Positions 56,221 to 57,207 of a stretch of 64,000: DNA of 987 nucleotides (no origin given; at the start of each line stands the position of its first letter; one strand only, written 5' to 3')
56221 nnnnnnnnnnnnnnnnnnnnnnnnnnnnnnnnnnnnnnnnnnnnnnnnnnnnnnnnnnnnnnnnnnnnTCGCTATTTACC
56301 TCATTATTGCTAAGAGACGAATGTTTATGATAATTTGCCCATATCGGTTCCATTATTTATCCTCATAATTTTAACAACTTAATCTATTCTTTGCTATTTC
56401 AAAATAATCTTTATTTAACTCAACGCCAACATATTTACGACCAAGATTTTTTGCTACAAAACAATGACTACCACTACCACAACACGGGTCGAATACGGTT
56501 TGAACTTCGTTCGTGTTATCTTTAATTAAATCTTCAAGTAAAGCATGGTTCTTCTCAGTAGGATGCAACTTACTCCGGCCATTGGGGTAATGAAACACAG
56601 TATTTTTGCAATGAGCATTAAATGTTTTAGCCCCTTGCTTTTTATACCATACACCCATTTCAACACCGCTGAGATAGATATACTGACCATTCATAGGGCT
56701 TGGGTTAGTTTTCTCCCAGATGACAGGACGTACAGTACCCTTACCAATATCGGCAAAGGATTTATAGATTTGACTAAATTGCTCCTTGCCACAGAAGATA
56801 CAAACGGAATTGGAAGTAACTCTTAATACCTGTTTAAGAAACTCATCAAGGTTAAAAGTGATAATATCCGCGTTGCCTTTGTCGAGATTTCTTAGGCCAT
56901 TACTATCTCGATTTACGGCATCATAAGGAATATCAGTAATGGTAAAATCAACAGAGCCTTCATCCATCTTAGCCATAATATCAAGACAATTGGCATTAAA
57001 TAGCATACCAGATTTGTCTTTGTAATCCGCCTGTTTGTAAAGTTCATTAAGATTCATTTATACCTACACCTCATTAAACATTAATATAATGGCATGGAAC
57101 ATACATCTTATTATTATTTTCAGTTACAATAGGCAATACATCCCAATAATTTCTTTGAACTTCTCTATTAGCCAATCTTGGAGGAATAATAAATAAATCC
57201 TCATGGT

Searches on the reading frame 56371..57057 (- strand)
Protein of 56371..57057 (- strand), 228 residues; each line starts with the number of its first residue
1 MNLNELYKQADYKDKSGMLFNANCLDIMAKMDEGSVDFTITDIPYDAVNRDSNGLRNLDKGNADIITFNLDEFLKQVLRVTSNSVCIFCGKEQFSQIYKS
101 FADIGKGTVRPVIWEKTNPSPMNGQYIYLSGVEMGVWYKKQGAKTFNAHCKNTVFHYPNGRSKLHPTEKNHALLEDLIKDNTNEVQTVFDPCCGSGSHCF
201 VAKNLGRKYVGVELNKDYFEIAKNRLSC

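Call 85: search_protein_families(library=pfam, proteins=[window:56371-57057:-], max_evalue=0.001)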
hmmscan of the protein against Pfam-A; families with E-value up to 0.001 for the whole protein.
window:56371-57057:- (228 aa): 2 families
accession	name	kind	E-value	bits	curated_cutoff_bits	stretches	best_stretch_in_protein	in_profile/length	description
PF01555.25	N6_N4_Mtase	-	4.2e-25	89.4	26.7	1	36-223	1-220/221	DNA methylase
PF11599.14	AviRa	-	0.00015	21.8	25.7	0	182-226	49-97/232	RRNA methyltransferase AviRa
